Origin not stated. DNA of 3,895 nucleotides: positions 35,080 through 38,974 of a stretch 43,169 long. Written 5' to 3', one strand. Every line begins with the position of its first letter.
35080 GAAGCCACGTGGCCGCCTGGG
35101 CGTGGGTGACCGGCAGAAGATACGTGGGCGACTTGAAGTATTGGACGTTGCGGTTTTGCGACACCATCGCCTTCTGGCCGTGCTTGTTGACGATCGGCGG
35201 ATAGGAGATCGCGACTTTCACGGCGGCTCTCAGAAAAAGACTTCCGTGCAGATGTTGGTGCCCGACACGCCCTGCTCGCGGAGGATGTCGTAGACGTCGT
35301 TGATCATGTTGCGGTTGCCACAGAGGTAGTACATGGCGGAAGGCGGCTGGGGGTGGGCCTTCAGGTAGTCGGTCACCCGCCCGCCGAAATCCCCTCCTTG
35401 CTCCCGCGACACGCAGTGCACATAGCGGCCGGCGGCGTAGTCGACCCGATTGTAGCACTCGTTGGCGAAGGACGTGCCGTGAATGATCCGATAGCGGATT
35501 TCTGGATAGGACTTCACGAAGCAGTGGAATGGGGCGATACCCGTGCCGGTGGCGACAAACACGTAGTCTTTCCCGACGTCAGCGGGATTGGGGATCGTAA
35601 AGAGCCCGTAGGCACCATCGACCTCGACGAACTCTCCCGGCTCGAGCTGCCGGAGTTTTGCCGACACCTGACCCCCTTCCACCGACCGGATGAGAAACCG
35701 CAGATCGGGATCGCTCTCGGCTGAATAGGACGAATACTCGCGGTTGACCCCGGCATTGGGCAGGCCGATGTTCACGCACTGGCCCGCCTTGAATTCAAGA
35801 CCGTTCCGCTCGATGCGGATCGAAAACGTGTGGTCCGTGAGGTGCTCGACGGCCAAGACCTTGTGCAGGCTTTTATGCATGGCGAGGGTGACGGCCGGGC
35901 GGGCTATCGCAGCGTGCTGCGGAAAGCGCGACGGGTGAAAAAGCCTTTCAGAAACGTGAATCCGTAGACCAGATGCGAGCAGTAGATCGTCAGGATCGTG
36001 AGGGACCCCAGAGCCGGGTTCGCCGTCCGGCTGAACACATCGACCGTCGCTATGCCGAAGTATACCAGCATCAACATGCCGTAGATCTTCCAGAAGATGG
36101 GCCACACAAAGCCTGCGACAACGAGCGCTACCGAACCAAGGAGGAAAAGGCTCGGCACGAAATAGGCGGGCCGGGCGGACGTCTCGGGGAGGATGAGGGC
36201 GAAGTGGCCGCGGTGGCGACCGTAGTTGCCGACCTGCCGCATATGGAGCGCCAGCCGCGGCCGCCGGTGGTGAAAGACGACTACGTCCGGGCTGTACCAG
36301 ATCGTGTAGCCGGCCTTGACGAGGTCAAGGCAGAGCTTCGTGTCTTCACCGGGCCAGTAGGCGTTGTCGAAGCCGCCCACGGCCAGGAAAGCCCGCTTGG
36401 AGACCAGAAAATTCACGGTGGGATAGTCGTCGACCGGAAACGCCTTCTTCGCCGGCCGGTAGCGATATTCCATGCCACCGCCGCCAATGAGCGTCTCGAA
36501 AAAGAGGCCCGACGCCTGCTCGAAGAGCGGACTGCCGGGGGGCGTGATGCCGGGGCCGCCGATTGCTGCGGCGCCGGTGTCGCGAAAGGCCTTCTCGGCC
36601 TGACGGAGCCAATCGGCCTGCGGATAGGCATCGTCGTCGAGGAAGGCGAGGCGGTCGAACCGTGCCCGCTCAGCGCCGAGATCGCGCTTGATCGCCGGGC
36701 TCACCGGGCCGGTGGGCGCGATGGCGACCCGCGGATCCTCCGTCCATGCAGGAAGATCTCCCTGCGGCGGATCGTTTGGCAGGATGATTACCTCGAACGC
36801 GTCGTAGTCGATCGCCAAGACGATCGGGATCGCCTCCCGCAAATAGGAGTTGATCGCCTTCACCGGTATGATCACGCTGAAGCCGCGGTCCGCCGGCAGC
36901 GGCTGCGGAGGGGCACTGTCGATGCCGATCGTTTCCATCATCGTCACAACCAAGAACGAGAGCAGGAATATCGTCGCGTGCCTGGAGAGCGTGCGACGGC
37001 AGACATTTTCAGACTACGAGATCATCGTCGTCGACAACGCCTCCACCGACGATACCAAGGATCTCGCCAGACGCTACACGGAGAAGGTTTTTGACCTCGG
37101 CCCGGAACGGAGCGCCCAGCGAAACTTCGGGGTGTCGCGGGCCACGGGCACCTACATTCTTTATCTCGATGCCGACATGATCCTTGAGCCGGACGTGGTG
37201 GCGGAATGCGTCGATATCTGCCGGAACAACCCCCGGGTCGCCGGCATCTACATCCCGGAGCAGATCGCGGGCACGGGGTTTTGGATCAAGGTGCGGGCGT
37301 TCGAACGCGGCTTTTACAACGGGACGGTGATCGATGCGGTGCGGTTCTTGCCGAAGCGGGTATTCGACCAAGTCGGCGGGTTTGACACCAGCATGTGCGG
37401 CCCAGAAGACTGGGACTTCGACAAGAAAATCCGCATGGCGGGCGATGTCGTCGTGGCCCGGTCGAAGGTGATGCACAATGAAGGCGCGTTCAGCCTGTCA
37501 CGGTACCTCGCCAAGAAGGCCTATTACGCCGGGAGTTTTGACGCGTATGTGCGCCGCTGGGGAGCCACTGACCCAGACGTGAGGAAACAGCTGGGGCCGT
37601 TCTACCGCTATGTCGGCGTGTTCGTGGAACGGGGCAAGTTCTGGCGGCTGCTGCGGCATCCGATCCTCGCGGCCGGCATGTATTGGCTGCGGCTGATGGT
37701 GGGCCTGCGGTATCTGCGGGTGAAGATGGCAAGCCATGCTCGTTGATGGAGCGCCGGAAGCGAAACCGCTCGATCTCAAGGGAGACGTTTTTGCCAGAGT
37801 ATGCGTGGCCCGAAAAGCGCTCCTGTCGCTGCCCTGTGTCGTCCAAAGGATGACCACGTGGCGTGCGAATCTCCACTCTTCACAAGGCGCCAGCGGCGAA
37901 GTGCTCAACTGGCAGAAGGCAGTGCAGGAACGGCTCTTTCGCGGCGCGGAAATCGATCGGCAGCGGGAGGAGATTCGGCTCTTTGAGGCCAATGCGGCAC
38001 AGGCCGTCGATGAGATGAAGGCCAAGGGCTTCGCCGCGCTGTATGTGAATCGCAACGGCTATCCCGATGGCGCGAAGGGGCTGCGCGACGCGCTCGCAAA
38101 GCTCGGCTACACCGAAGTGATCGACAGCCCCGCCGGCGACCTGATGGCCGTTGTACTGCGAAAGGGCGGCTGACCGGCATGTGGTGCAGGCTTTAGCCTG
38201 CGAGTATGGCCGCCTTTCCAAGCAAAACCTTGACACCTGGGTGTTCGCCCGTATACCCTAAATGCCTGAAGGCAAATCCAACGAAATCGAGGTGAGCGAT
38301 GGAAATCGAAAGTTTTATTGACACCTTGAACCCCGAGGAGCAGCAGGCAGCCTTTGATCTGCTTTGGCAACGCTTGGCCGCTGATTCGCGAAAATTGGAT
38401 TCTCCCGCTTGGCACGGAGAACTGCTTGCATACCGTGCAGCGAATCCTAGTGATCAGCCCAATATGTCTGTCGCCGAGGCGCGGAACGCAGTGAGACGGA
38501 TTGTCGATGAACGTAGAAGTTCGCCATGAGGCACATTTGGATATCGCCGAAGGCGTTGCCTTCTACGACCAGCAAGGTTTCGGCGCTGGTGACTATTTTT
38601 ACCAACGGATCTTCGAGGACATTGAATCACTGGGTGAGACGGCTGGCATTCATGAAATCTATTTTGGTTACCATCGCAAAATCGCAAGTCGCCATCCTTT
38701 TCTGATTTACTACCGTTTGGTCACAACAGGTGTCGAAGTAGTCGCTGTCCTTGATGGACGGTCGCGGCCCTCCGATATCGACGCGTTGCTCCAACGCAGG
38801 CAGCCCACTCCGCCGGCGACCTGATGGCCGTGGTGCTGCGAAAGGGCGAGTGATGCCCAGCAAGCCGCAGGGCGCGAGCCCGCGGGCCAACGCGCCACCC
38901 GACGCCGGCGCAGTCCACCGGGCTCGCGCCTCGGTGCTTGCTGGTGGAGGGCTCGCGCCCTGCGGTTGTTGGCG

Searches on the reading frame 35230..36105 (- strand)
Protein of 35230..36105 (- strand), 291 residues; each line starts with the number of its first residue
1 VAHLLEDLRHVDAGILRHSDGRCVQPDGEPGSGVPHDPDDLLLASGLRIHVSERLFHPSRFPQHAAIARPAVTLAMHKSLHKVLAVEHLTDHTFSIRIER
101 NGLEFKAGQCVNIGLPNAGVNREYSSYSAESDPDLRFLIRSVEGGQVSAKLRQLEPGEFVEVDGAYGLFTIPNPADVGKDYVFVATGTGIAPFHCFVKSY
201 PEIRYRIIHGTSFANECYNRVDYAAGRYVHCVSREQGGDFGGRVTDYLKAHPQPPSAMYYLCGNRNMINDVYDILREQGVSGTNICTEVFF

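Call 54: search_protein_families(library=pfam, proteins=[window:35230-36105:-], max_evalue=0.001)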
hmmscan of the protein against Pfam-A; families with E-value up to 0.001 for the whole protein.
window:35230-36105:- (291 aa): 2 families
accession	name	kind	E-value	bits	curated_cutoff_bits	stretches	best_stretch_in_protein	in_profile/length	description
PF00970.30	FAD_binding_6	-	1.2e-09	38.8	21.1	1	93-169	18-97/99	Oxidoreductase FAD-binding domain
PF00175.26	NAD_binding_1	-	4e-06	27.9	22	1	183-271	1-107/109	Oxidoreductase NAD-binding domain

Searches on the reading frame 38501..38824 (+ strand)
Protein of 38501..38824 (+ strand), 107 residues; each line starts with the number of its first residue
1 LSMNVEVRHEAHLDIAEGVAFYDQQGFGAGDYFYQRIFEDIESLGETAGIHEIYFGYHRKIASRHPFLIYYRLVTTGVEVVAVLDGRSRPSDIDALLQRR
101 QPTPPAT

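Call 32: search_protein_families(library=ncbifam, proteins=[window:38501-38824:+], max_evalue=0.01)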
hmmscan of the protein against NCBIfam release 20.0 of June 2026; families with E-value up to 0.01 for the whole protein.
window:38501-38824:+ (107 aa): 0 families

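Call 33: search_protein_families(library=pfam, proteins=[window:38501-38824:+], max_evalue=5)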
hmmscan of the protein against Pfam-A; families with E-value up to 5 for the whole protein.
window:38501-38824:+ (107 aa): 1 family
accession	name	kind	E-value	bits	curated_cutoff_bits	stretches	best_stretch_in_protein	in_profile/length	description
PF05016.21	ParE_toxin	-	0.0043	18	23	1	8-88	4-87/89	ParE toxin of type II toxin-antitoxin system, parDE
